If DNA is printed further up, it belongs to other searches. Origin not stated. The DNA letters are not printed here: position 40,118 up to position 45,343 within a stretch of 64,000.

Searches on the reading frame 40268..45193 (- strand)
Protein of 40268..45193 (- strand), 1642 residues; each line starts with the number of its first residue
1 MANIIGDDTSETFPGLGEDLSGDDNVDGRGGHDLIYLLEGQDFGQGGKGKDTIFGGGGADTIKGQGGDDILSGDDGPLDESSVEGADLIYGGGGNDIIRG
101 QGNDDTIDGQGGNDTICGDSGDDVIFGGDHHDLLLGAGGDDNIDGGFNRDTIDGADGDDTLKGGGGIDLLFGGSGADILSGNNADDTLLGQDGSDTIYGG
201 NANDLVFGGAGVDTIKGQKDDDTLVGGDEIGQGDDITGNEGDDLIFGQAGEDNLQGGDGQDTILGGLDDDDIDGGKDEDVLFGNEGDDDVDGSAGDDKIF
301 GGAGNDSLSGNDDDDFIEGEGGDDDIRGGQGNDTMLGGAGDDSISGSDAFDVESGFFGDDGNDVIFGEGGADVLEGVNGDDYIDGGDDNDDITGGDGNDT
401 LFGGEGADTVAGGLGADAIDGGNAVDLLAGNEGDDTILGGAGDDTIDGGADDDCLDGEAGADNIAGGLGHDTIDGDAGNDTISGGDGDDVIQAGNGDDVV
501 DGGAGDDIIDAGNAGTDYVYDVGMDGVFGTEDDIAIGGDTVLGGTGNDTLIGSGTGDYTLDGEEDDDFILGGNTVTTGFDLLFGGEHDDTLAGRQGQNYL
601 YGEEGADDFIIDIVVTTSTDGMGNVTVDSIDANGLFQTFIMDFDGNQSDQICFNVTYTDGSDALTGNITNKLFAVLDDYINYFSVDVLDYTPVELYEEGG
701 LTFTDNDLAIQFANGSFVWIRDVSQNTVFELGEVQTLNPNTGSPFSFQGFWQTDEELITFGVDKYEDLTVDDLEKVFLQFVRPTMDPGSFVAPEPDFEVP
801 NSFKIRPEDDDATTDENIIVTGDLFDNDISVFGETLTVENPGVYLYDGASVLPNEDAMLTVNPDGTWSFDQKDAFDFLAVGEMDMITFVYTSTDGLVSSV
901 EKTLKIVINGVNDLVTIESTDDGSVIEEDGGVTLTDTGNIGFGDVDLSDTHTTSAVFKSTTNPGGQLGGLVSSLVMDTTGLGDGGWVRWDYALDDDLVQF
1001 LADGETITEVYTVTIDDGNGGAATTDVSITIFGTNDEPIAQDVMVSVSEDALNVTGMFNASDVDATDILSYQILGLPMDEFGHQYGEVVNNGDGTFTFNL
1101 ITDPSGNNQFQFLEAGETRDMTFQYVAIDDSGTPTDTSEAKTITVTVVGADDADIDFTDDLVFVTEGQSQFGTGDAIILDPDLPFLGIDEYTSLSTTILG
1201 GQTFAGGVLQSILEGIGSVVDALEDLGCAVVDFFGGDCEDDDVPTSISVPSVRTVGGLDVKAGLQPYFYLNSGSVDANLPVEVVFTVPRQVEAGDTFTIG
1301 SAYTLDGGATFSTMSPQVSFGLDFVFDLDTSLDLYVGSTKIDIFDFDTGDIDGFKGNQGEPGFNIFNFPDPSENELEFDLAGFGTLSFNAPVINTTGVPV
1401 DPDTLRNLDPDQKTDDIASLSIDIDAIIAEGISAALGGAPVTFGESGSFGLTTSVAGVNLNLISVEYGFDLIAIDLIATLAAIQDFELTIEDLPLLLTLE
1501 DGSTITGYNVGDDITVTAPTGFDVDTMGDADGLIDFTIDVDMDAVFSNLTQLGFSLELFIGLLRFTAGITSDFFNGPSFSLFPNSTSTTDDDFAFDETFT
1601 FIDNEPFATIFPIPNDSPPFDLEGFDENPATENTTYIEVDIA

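Call 26: search_protein_families(library=pfam, proteins=[window:40268-45193:-], max_evalue=0.00001)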
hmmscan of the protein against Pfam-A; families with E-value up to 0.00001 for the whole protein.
window:40268-45193:- (1642 aa): 2 families
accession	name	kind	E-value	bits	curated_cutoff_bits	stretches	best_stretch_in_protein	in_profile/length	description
PF00353.25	HemolysinCabind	-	2.1e-78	258.1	23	9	181-215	2-36/36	RTX calcium-binding nonapeptide repeat (4 copies)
PF17803.7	Cadherin_4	-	1.6e-13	51.3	25.1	1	1026-1098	2-71/71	Bacterial cadherin-like domain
